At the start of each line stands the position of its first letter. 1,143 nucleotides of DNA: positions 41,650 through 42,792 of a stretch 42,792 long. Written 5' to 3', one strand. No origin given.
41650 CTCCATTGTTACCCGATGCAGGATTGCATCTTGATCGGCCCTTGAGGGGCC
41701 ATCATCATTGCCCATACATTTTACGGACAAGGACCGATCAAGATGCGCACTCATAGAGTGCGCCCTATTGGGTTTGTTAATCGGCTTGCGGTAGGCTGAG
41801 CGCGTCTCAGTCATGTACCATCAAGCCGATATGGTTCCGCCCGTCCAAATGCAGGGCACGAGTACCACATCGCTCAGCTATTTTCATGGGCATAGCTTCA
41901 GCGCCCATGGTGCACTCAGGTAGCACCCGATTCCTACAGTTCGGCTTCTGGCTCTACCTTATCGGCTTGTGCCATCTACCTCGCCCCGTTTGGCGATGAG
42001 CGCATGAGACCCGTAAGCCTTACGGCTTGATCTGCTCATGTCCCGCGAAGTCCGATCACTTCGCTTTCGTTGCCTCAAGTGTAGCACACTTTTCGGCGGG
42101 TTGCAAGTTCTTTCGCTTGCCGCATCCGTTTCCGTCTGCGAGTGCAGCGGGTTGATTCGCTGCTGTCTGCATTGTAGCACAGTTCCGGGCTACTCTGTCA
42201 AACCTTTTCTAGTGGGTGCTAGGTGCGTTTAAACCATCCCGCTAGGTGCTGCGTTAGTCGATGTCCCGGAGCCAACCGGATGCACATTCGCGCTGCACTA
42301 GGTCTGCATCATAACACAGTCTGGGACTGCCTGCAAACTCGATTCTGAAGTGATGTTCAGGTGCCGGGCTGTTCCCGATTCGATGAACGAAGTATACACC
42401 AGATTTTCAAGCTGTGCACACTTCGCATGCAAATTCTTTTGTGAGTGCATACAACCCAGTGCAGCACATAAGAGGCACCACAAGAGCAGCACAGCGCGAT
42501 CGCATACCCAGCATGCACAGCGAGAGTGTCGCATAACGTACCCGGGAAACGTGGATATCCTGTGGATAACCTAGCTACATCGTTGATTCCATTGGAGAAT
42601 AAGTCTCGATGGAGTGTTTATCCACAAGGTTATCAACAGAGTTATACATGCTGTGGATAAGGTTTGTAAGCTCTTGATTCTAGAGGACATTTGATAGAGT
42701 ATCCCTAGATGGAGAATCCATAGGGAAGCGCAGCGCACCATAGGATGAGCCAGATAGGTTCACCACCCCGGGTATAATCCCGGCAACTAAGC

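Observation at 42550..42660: DnaA-box cluster in an AT-rich patch beside the terminal repeat of a T7-type lytic phage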

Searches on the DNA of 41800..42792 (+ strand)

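Call 6: search_dna_similar(query=window:41800-42792:+, collection=phages, mode=near, max_rows=40)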
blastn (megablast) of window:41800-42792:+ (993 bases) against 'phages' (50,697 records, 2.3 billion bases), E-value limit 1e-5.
No match.

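Call 8: search_dna_similar(query=window:41800-42792:+, collection=phages, mode=distant, max_rows=40)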
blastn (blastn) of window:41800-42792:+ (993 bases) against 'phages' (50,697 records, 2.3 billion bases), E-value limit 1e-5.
Records with a match: 1; places in all: 1; records where one place covers at least 80% of the query: 0.
Best place of each record, by identity: 60-80% 1.
By first word of the organism name: Macromonas 1.
By host as written in the record: Macromonas sp. BK-30 1.
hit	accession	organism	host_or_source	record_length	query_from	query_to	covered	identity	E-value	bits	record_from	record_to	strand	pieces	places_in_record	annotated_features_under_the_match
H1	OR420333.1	Macromonas phage BK-30P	Macromonas sp. BK-30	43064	128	293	17%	72.9%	3e-14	87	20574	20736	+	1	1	record has no annotation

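Call 13: get_annotated_region(hit=H1, flank=3000)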
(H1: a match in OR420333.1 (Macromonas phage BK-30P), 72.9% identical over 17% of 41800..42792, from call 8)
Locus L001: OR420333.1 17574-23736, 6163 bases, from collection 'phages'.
description: UNVERIFIED: Macromonas phage BK-30P, complete genome.
organism: Macromonas phage BK-30P (NCBI taxid 3075980)
taxonomy: Viruses; Duplodnaviria; Heunggongvirae; Uroviricota; Caudoviricetes; Autographiviridae; Krylovirinae
host: Macromonas sp. BK-30; source: -; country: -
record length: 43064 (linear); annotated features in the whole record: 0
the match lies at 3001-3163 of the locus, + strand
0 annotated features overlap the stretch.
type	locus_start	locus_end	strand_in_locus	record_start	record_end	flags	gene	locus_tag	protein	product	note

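Call 98: search_dna_similar(query=window:42430-42720:+, collection=plasmids, mode=distant, max_evalue=0.01, max_rows=10)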
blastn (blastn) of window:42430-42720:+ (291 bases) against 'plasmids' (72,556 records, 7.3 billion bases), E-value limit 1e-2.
No match.
